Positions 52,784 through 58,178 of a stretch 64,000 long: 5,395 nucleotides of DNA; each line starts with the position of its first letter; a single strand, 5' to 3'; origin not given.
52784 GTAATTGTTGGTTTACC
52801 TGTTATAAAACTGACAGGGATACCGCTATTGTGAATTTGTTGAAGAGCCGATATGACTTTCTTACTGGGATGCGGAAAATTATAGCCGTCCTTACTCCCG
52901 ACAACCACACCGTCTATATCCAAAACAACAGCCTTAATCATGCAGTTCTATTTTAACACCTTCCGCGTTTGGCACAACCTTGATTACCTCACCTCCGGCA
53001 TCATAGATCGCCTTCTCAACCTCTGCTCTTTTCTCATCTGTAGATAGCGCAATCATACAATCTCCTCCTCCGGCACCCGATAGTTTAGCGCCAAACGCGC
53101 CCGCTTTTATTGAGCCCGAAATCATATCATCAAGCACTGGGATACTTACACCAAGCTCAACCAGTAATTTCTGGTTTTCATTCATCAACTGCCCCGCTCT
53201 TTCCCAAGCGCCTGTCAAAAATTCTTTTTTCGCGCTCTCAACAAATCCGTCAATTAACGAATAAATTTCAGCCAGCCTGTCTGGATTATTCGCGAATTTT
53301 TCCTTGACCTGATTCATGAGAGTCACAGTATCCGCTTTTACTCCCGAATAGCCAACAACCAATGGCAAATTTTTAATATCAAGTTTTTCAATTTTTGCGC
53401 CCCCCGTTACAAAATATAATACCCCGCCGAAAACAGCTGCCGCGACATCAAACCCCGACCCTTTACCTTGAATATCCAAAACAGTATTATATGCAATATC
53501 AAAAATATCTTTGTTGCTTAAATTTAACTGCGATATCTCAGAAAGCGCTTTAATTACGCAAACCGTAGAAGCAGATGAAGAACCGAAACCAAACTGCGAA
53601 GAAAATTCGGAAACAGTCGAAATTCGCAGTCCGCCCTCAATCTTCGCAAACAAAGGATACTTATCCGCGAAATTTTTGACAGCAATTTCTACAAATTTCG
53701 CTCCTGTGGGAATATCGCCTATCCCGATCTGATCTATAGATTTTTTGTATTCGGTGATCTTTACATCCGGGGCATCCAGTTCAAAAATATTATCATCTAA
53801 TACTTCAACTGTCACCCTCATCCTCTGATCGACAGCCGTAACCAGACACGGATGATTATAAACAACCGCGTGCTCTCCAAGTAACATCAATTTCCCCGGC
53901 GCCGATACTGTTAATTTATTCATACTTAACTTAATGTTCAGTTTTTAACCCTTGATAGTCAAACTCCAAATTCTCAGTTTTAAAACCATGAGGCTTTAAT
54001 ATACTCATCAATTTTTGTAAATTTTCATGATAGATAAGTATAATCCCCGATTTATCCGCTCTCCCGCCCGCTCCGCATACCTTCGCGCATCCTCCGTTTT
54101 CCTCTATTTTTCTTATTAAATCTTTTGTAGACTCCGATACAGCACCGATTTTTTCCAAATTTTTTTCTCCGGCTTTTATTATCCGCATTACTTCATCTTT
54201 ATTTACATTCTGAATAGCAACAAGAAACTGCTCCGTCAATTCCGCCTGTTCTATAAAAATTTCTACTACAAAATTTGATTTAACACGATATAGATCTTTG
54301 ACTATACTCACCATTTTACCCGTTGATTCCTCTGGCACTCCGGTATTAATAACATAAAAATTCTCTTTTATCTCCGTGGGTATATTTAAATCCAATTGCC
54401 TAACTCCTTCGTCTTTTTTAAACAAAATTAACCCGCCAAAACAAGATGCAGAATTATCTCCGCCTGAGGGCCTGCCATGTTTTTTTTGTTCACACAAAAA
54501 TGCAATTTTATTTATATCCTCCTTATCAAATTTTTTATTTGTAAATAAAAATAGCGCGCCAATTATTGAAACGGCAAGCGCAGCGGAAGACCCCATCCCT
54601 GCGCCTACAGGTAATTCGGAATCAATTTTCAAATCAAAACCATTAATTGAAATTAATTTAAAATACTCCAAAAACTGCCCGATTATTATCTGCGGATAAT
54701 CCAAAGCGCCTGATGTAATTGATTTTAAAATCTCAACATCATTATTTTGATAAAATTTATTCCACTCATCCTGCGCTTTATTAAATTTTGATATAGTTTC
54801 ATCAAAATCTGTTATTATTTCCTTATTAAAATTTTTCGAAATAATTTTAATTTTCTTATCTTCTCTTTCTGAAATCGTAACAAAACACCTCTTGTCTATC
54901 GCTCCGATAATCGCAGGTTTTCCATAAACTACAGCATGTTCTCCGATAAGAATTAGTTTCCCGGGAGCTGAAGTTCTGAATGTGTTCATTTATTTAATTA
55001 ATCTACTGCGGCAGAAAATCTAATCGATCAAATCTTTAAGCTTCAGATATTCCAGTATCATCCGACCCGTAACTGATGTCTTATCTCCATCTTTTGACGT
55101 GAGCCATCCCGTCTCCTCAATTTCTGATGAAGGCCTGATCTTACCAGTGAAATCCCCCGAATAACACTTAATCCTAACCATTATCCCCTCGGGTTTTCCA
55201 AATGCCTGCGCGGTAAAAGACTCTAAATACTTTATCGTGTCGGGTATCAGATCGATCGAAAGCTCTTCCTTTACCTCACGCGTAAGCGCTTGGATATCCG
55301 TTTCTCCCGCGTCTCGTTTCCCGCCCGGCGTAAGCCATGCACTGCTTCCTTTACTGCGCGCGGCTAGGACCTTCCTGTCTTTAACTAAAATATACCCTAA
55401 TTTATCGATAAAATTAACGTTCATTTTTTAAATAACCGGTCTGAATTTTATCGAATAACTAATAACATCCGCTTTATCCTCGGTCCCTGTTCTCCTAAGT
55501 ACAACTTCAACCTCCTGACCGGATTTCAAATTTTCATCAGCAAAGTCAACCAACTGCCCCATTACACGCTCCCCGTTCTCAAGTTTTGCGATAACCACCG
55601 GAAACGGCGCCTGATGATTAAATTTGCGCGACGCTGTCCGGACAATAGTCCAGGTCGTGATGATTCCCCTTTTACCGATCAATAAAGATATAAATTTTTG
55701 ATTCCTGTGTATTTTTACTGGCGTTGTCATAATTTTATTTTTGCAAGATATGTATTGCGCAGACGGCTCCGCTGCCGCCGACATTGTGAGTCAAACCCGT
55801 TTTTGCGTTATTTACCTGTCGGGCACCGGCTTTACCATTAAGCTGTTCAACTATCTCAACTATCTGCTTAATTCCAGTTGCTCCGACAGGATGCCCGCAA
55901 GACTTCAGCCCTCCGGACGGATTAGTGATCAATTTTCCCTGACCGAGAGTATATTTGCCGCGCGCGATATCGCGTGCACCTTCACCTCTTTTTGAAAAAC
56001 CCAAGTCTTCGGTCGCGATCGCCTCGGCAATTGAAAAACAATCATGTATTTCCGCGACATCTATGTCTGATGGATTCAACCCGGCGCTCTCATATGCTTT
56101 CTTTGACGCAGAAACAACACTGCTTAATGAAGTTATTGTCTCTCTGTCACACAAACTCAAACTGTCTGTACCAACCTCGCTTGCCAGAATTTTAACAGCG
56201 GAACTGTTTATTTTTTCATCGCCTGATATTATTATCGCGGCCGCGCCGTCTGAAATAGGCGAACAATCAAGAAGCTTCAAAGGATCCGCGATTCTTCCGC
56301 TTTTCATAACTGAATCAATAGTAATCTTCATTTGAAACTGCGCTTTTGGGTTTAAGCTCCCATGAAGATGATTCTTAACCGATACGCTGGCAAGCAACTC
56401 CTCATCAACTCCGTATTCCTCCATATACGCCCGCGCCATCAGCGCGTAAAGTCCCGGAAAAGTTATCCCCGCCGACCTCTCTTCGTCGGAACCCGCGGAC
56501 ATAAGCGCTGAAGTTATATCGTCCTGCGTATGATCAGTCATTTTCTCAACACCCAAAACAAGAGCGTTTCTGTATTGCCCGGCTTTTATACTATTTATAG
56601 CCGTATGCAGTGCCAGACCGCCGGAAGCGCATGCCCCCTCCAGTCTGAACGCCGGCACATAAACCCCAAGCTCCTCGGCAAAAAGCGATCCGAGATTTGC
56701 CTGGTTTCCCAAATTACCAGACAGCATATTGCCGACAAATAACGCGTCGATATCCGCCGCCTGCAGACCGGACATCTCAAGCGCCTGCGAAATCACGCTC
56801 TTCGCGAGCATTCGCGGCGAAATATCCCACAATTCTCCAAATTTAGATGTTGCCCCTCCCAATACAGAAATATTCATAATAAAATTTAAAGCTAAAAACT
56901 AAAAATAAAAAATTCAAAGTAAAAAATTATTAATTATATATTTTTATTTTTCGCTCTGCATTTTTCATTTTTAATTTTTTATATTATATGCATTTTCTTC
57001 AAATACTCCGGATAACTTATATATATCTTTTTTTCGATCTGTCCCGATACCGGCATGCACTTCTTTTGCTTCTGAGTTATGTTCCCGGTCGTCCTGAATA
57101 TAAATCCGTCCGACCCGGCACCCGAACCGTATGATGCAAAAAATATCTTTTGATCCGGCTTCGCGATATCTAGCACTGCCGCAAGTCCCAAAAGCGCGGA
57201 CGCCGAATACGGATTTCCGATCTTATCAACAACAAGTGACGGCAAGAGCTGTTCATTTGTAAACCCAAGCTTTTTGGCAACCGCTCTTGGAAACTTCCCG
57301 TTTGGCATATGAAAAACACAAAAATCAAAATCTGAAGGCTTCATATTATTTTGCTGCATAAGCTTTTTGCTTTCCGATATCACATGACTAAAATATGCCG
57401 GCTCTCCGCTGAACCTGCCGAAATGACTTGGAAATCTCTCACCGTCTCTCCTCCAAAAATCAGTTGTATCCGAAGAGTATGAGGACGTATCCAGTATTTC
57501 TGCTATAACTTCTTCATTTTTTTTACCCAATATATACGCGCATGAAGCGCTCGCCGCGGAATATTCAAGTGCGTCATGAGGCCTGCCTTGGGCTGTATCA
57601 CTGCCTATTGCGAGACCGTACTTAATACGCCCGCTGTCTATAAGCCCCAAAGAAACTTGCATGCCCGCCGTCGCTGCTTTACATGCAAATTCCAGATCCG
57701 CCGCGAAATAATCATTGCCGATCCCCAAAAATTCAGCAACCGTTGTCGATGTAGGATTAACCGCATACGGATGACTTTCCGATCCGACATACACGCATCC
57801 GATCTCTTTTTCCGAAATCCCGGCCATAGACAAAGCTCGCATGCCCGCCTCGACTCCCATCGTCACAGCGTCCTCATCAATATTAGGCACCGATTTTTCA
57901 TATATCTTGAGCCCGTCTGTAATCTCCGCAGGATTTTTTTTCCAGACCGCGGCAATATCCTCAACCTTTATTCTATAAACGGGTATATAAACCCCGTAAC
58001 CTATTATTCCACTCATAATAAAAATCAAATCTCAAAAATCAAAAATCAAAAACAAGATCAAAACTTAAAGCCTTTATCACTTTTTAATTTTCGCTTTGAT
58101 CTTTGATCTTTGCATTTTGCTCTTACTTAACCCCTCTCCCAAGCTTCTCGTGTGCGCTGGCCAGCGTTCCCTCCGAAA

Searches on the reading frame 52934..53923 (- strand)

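Call 77: search_protein_families(library=pfam, proteins=[window:52934-53923:-], max_evalue=0.0001)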
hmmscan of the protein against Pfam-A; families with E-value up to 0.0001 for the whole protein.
window:52934-53923:- (329 aa): 2 families
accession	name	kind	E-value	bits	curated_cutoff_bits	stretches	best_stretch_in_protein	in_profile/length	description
PF00288.32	GHMP_kinases_N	-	3.2e-16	59.7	22.3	1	78-167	3-87/87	GHMP kinases N terminal domain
PF08544.19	GHMP_kinases_C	-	2.1e-15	57.3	21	1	232-306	2-79/85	GHMP kinases C terminal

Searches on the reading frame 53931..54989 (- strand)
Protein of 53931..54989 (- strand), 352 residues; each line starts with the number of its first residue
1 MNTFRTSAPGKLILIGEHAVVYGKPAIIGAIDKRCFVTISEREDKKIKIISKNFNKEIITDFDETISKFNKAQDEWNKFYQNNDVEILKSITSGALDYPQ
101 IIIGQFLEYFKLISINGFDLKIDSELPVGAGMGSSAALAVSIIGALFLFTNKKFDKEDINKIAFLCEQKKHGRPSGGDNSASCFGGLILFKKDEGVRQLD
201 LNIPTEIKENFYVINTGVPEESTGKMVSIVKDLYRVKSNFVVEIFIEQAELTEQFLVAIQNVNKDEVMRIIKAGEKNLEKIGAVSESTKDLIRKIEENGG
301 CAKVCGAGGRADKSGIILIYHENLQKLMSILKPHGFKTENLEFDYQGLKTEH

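Call 77: search_protein_families(library=pfam, proteins=[window:53931-54989:-], max_evalue=0.0001)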
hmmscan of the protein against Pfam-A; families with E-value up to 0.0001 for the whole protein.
window:53931-54989:- (352 aa): 1 family
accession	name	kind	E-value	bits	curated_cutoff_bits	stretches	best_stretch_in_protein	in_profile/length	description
PF00288.32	GHMP_kinases_N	-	2.7e-18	66.4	22.3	1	105-186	9-87/87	GHMP kinases N terminal domain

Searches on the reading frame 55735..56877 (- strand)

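Call 77: search_protein_families(library=pfam, proteins=[window:55735-56877:-], max_evalue=0.0001)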
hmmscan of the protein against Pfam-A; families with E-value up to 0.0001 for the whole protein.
window:55735-56877:- (380 aa): 5 families
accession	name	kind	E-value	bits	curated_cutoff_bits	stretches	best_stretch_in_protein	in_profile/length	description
PF22691.2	Thiolase_C_1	-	3.7e-44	150.4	28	1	237-379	4-143/144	Thiolase C-terminal domain-like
PF00108.29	Thiolase_N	-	1e-28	100.9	26.4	1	11-217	9-256/260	Thiolase, N-terminal domain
PF02803.24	Thiolase_C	-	3.7e-13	49.6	27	1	255-357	25-108/123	Thiolase, C-terminal domain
PF08545.16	ACP_syn_III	-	6.1e-09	36.1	24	1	79-118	3-44/80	3-Oxoacyl-[acyl-carrier-protein (ACP)] synthase III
PF00109.32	ketoacyl-synt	-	1.3e-07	32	20.8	1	67-124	158-215/252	Beta-ketoacyl synthase, N-terminal domain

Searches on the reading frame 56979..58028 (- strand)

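Call 77: search_protein_families(library=pfam, proteins=[window:56979-58028:-], max_evalue=0.0001)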
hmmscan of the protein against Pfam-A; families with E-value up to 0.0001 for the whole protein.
window:56979-58028:- (349 aa): 2 families
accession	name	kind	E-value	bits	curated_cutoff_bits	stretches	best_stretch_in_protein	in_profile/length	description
PF08541.16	ACP_syn_III_C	-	1.2e-10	41.8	26.6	1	224-311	1-88/90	3-Oxoacyl-[acyl-carrier-protein (ACP)] synthase III C terminal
PF08540.16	HMG_CoA_synt_C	-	9.4e-07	29.2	25.1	0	256-346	139-238/280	Hydroxymethylglutaryl-coenzyme A synthase C terminal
